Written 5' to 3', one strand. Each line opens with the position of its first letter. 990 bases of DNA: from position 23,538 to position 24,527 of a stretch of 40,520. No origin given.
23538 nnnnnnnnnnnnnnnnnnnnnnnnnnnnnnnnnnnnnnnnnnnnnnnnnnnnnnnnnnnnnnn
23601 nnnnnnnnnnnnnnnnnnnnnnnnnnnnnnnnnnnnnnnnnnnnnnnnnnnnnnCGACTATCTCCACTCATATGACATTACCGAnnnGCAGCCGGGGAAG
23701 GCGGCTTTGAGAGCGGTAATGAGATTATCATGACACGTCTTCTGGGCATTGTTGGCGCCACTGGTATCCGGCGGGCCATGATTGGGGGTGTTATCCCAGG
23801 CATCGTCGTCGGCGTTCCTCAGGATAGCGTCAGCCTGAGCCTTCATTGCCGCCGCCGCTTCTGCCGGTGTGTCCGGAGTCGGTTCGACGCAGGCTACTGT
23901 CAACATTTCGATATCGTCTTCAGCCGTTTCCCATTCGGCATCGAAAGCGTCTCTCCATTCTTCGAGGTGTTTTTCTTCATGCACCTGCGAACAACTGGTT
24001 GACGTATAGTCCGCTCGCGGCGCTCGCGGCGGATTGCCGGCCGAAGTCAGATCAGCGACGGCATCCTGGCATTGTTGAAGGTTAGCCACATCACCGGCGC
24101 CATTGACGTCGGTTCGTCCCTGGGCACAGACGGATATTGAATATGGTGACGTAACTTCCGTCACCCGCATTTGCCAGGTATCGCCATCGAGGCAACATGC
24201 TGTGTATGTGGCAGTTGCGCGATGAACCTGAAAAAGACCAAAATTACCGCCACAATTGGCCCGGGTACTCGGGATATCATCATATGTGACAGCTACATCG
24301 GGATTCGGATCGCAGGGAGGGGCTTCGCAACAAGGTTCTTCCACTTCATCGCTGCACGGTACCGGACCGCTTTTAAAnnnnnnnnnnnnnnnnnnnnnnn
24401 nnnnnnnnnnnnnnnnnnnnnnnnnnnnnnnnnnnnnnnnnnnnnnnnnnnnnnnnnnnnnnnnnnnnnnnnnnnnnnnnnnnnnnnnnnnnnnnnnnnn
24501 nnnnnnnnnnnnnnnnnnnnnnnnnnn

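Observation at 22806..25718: Two-gene operon: Ig/dockerin protein with novel Cys-rich C-terminal domain followed by a His-rich periplasmic helical-repeat protein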

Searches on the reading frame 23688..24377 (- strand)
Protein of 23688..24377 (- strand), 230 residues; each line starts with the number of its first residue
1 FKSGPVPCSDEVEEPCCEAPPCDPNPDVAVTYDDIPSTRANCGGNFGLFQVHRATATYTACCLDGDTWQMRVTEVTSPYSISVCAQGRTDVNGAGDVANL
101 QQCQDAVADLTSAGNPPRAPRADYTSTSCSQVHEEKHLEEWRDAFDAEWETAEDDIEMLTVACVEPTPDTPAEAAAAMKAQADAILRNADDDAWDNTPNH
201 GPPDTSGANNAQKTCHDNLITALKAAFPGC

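Call 9: find_homologous_proteins(query=window:23688-24371:-, max_evalue=0.001)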
Query seq(228 aa): 742 candidates shared short words with the query, none scored E <= 0.001.

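Call 20: search_protein_representatives(protein=window:23688-24377:-)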
Query: 230 residues. Proteins with E-value up to 0.001 (for the whole library): 65; up to 1e-10: 12; up to 1e-30: 3. The best 65 are listed.
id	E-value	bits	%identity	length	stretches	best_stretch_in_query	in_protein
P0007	2.1e-77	276.5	60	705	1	1-230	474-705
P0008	5.3e-40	154.1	41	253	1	10-226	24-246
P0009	4.0e-34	134.8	35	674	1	1-227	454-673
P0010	9.7e-24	100.8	50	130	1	112-230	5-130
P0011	5.6e-18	82.0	35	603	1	20-223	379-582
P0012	9.0e-16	74.8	34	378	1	19-224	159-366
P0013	7.3e-15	71.8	31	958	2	20-219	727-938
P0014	8.1e-13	65.1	34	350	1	19-223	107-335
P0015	8.1e-13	65.1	38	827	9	63-96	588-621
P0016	3.0e-12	63.2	39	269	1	58-184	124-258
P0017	4.3e-12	62.7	33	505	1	19-190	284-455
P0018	5.9e-11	59.0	35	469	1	58-203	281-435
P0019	5.4e-10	55.8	30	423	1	21-185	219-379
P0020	4.3e-09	52.9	35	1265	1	58-201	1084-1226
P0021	5.4e-09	52.6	32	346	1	24-183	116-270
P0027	6.2e-08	49.1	36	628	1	31-190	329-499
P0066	4.5e-04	36.5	31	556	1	43-211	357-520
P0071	9.7e-04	35.4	34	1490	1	58-225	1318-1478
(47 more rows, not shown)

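Call 29: find_homologous_proteins(query=A2, max_evalue=0.00001)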
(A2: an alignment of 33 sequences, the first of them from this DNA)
Query A2 (33 sequences) (230 aa, profile of the alignment): 4 proteins with E <= 0.00001 among 5295 candidates.
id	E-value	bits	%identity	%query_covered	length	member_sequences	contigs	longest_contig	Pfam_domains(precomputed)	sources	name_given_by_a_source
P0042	1.4e-44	171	28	58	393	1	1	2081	PF00801.27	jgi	jgi:hypothetical protein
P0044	4.9e-42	162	26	55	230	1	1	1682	-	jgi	jgi:hypothetical protein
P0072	9.3e-34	135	33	33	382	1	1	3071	-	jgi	jgi:hypothetical protein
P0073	1.9e-19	88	29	51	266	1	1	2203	-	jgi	-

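Call 30: search_solved_structures(query=A2, max_evalue=10, show_alignments=3)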
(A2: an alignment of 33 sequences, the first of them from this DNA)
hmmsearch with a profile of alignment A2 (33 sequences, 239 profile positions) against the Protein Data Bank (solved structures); distinct sequences matched with E-value up to 10: 3.
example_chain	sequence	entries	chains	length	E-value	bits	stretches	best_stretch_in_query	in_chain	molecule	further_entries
1kkc_A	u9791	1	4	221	0.21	14.6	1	120-164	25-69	Manganese Superoxide Dismutase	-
7way_A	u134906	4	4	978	1.1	12.2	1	134-181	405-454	dPlmCasX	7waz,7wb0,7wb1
5wwl_N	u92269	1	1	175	1.6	11.7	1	129-198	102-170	Kinetochore protein nnf1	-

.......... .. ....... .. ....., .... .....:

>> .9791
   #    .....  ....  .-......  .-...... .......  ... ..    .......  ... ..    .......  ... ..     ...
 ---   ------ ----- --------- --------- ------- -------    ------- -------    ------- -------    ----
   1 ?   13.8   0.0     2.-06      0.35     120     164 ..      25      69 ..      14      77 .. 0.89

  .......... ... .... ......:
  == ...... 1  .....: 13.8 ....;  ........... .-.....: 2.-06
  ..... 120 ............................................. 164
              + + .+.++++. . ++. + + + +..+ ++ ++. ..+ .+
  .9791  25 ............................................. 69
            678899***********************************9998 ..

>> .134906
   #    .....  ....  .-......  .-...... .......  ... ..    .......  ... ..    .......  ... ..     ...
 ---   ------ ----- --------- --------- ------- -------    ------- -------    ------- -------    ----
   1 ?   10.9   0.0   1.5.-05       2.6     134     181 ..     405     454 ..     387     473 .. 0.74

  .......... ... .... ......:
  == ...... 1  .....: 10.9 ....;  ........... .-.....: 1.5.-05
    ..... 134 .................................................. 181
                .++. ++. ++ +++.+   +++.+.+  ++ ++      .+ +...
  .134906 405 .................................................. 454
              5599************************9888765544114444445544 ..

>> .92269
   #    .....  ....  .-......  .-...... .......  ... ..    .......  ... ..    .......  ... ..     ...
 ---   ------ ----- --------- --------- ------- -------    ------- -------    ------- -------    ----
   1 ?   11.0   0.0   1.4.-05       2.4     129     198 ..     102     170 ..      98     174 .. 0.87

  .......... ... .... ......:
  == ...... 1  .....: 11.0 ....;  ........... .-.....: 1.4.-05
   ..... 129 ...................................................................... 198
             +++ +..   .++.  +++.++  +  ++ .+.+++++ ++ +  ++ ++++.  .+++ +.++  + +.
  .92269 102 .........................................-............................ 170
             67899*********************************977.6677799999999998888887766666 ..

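Call 35: find_encoding_contigs(protein=P0009, flank=6000, max_places=3)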
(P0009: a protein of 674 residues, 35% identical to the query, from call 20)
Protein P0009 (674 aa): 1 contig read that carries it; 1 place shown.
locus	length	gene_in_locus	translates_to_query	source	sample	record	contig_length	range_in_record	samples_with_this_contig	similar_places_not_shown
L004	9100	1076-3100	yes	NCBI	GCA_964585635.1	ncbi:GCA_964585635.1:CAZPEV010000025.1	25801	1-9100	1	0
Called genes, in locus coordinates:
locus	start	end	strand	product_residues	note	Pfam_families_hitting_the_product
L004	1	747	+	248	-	?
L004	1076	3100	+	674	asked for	PF00404:Dockerin_1 (weak)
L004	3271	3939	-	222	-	PF01209:Ubie_methyltran, PF13489:Methyltransf_23, PF01728:FtsJ (weak), PF13847:Methyltransf_31, PF08241:Methyltransf_11, PF08242:Methyltransf_12, PF13649:Methyltransf_25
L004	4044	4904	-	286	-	PF18306:LDcluster4, PF03641:Lysine_decarbox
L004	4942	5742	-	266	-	PF03793:PASTA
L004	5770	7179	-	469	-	PF01029:NusB, PF22458:RsmF-B_ferredox, PF01189:Methyltr_RsmB-F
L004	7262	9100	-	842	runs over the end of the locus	PF19864:Radical_SAM_N2, PF04055:Radical_SAM, PF10105:DUF2344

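Call 36: find_encoding_contigs(protein=P0007, flank=6000, max_places=3)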
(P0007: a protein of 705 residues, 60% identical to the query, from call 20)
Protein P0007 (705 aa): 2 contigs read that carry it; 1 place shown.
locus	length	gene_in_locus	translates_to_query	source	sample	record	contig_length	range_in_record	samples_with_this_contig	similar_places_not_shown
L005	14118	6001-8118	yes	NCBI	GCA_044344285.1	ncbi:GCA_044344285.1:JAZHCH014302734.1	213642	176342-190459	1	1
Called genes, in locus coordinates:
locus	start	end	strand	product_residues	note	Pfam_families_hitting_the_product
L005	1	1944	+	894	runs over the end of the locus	PF12730:ABC2_membrane_4 (weak), PF13346:ABC2_membrane_5 (weak), PF23357:DUF7088, PF09822:ABC_transp_aux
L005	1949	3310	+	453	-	PF14238:DUF4340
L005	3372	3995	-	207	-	PF00404:Dockerin_1 (weak)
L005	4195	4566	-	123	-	-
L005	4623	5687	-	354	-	PF13183:Fer4_8 (faint), PF12797:Fer4_2 (faint), PF13187:Fer4_9 (weak), PF13237:Fer4_10, PF14697:Fer4_21, PF00037:Fer4 (weak), PF12837:Fer4_6 (weak)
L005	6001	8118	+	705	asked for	PF00404:Dockerin_1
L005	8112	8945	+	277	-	PF13646:HEAT_2 (weak)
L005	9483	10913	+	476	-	PF04715:, PF00425:Chorismate_bind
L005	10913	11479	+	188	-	PF00117:GATase, PF07722:Peptidase_C26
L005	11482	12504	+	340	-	PF02885:Glycos_trans_3N, PF00591:Glycos_transf_3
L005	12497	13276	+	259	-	PF00218:IGPS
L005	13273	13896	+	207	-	PF00697:PRAI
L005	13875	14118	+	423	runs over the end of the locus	PF00291:PALP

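Call 39: find_encoding_contigs(protein=P0008, flank=6000, max_places=3)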
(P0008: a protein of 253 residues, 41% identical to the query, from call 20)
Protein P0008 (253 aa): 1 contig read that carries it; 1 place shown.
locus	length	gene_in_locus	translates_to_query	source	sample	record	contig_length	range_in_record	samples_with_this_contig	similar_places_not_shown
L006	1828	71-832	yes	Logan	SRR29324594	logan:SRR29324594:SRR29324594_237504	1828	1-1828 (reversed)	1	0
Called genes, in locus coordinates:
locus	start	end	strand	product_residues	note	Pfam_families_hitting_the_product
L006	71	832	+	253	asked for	-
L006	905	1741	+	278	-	PF13646:HEAT_2 (weak)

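Call 40: predict_structure(alignment_id=A3)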
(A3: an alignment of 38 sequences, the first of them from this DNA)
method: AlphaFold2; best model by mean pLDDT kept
length: 230 residues; sequences in the alignment: 38
mean_pLDDT: 92.7   pTM: 0.87
mean pLDDT of the five models: 92.7, 92.0, 91.5, 91.4, 90.4
residues with pLDDT >= 90: 189; 70-90: 25; 50-70: 15; < 50: 1
segments of 3 or more residues with pLDDT < 50: none
pLDDT, mean of each block of 10 residues (from residue 1): 58 74 94 91 85 98 94 98 96 98 98 95 98 98 98 98 83 96 98 95 93 98 98
secondary structure, 60 per line:
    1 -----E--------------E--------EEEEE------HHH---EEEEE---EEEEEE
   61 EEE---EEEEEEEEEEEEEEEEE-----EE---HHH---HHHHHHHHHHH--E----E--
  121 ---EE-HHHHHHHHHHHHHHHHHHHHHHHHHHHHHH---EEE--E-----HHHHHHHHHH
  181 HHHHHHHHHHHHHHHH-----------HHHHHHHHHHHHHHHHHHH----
elements in order: E30-34 E47-51 E55-63 E67-83 H100-110 H127-156 E160-162 H171-196 H208-226

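Call 48: fold_search(model_id=the predicted structure, library=pdb)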
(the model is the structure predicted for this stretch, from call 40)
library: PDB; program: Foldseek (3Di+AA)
matches with E <= 10: 58; with E <= 0.001: 0
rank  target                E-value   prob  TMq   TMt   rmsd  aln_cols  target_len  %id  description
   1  6md7_B                3.5e-01  0.02  0.14  0.08  23.4       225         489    7  Non-receptor Protein Tyrosine Phosphatase SHP2 in Complex with Allosteric Inhibitor Pyrimidinone 7 (released 2019-02-13)
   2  8rzy_B                4.4e-01  0.02  0.12  0.07  24.0       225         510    6  A fragment-based inhibitor of SHP2 (released 2024-03-20)
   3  7rct_A                5.0e-01  0.01  0.10  0.06  24.0       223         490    6  Non-receptor Protein Tyrosine Phosphatase SHP2 in Complex with Allosteric Inhibitor RMC-4550 (released 2021-09-01)
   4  9r16_B                5.3e-01  0.02  0.13  0.08  24.3       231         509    6  Structure of mutant SHP2 (released 2026-01-28)
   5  8s0p_A                5.6e-01  0.02  0.11  0.07  24.5       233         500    6  A fragment-based inhibitor of SHP2 (released 2024-03-20)
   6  8s06_B                5.9e-01  0.02  0.12  0.07  24.1       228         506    7  A fragment-based inhibitor of SHP2 (released 2024-03-20)
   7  8cbh_A                7.6e-01  0.01  0.09  0.08  24.2       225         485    7  SHP2 in complex with a novel allosteric inhibitor (released 2023-04-26)
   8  9r16_A                8.0e-01  0.02  0.13  0.07  23.9       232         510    6  Structure of mutant SHP2 (released 2026-01-28)
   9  6atd_A                8.0e-01  0.02  0.12  0.07  23.8       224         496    8  Oxidized SHP2 forms a disulfide bond between Cys367 and Cys459 (released 2018-07-11)
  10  6cmp_A                8.0e-01  0.01  0.10  0.07  23.8       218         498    7  Closed structure of inactive SHP2 mutant C459E (released 2018-11-14)
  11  8s0p_B                8.0e-01  0.01  0.11  0.07  24.4       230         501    6  A fragment-based inhibitor of SHP2 (released 2024-03-20)
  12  5bk8                  8.5e-01  0.02  0.12  0.07  22.1       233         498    5  Cancer-associated SHP2/T507K mutant (released 2020-04-08)
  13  5ehr_B                9.1e-01  0.01  0.12  0.07  24.1       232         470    7  Non-receptor Protein Tyrosine Phosphatase SHP2 in Complex with Allosteric Inhibitor SHP099 (released 2016-06-29)
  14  4ohe                  9.6e-01  0.02  0.11  0.07  25.5       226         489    7  LEOPARD Syndrome-Associated SHP2/G464A mutant (released 2014-09-24)
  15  6bmu_B                9.6e-01  0.01  0.09  0.08  23.7       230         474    7  Non-receptor Protein Tyrosine Phosphatase SHP2 in Complex with Allosteric Inhibitors SHP099 and SHP244 (released 2018-01-17)
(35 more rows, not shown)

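Call 50: find_encoding_contigs(protein=P0066, flank=8000, max_places=3)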
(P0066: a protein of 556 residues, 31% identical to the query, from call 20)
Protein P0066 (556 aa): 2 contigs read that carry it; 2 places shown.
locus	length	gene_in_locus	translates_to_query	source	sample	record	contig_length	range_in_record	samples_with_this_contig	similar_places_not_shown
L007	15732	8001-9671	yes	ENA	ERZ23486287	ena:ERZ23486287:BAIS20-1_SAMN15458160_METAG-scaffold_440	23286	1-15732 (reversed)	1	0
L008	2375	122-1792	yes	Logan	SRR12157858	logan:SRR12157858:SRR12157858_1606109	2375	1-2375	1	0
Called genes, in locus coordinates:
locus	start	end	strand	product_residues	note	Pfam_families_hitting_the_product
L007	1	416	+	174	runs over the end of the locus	PF06841:Phage_T4_gp19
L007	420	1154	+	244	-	PF12322:T4_baseplate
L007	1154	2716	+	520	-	-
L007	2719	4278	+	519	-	PF14065:Pvc16_N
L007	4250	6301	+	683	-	PF22977:WHD, PF00004:AAA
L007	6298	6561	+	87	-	-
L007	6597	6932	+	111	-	PF07411:DUF1508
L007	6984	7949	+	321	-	PF03372:Exo_endo_phos (weak), PF19580:Exo_endo_phos_3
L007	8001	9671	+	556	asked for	PF13699:eCIS_core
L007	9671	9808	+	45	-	-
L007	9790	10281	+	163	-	-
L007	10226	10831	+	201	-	-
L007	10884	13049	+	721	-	PF13699:eCIS_core, PF01476:LysM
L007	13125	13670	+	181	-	-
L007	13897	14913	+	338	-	-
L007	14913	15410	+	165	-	-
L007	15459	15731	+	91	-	?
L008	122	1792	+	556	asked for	PF13699:eCIS_core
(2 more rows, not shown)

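Call 51: find_encoding_contigs(protein=P0027, flank=8000, max_places=3)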
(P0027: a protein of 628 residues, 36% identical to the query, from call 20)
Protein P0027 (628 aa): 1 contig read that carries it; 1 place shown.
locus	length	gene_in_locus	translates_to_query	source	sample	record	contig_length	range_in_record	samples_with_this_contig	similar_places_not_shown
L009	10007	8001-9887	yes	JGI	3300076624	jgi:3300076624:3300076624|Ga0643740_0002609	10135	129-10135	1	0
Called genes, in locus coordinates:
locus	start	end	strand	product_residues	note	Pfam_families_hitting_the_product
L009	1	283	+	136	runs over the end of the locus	?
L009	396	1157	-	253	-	PF01061:ABC2_membrane, PF12698:ABC2_membrane_3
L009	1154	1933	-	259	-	PF00005:ABC_tran, PF13175:AAA_15 (faint), PF13304:AAA_21 (weak)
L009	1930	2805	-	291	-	PF13349:DUF4097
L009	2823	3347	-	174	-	PF05534:HicB (weak), PF07878:RHH_5 (faint)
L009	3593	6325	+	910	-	PF22422:MGH1-like_GH, PF03200:Glyco_hydro_63 (weak), PF22422:MGH1-like_GH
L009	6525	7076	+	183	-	PF08922:DUF1905, PF13376:OmdA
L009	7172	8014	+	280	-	PF01790:LGT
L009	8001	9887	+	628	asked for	PF13699:eCIS_core, PF00041:fn3 (weak)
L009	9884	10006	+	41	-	?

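Call 56: find_related_loci(query=A4, collection=genome_contigs, flank=5000)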
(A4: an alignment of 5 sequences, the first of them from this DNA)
Query A4 (230 aa) in genome_contigs; peptide patterns used: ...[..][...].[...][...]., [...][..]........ (x = any residue, [..] = any of these).
23 stretches matched a pattern; 1 encode a relative of the query (tblastn E <= 1e-3); 1 distinct loci.
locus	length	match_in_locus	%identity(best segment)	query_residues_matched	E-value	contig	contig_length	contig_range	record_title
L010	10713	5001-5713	46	1-230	9e-59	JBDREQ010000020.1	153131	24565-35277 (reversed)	MAG: Candidatus Zixiibacteriota bacterium isolate MEGAHIT-group-1.322 k141_8155669, whole genome shotgun sequence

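Call 70: find_related_loci(query=A4, collection=metagenome_contigs, flank=4000)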
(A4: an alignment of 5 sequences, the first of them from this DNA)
Query A4 (230 aa) in metagenome_contigs; peptide patterns used: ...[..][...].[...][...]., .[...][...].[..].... (x = any residue, [..] = any of these).
463 stretches matched a pattern, but none encodes a relative of the query by tblastn (E <= 1e-3).

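Call 90: find_encoding_contigs(protein=P0020, flank=5000, max_places=2)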
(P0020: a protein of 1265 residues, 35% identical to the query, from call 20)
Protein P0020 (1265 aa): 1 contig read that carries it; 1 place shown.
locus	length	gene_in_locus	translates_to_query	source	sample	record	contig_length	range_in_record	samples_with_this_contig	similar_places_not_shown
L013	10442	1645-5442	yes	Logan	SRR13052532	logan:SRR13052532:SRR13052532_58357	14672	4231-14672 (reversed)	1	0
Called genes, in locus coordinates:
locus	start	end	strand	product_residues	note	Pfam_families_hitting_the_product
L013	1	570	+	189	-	?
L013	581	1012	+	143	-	-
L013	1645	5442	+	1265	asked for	PF13750:Big_3_3 (faint), PF19077:Big_13 (faint), PF09136:Glucodextran_B, PF17789:MG4 (faint), PF02369:Big_1 (weak), PF13620:CarboxypepD_reg, PF13715:CarbopepD_reg_2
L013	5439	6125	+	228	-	PF13646:HEAT_2 (faint)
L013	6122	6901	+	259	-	PF13462:Thioredoxin_4, PF01323:DSBA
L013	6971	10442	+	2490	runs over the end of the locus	PF08309:LVIVD, PF17957:Big_7, PF18884:TSP3_bac (weak), PF13205:Big_5, PF17970:bMG1 (faint), PF13205:Big_5, PF17964:Big_10 (faint), PF13205:Big_5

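Call 91: find_encoding_contigs(protein=P0012, flank=5000, max_places=2)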
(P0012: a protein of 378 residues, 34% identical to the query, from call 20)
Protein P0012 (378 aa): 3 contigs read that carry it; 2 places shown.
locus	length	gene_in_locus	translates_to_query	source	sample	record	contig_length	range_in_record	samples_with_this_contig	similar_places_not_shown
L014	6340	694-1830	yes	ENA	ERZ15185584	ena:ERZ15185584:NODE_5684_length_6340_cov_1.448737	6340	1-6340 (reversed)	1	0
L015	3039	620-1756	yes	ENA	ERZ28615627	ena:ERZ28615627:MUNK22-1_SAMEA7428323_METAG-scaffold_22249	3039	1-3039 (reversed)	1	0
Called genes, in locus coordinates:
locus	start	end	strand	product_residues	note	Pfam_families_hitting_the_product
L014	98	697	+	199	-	PF13646:HEAT_2 (weak)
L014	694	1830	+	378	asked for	-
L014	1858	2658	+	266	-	PF13646:HEAT_2 (faint)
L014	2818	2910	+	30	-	-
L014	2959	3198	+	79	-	-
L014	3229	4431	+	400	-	-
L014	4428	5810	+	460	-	-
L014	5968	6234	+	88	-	-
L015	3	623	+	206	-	?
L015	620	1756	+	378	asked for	-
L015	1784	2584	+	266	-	PF13646:HEAT_2 (faint)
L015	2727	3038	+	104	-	?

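Call 93: find_encoding_contigs(protein=P0071, flank=5000, max_places=3)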
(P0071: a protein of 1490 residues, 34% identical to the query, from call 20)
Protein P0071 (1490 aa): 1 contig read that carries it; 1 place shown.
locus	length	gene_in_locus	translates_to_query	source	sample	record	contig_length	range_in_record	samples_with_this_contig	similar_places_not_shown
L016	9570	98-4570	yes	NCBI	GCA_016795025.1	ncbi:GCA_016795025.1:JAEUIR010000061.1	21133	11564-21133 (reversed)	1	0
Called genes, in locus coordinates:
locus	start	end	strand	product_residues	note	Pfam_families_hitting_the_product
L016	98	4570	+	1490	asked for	PF17766:fn3_6 (faint), PF02368:Big_2 (faint), PF22359:Big-like (weak), PF26918:Ig_Eae (faint), PF09136:Glucodextran_B (weak)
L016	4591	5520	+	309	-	-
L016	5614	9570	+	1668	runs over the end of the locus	PF13620:CarboxypepD_reg (faint), PF13715:CarbopepD_reg_2 (faint), PF18884:TSP3_bac (weak)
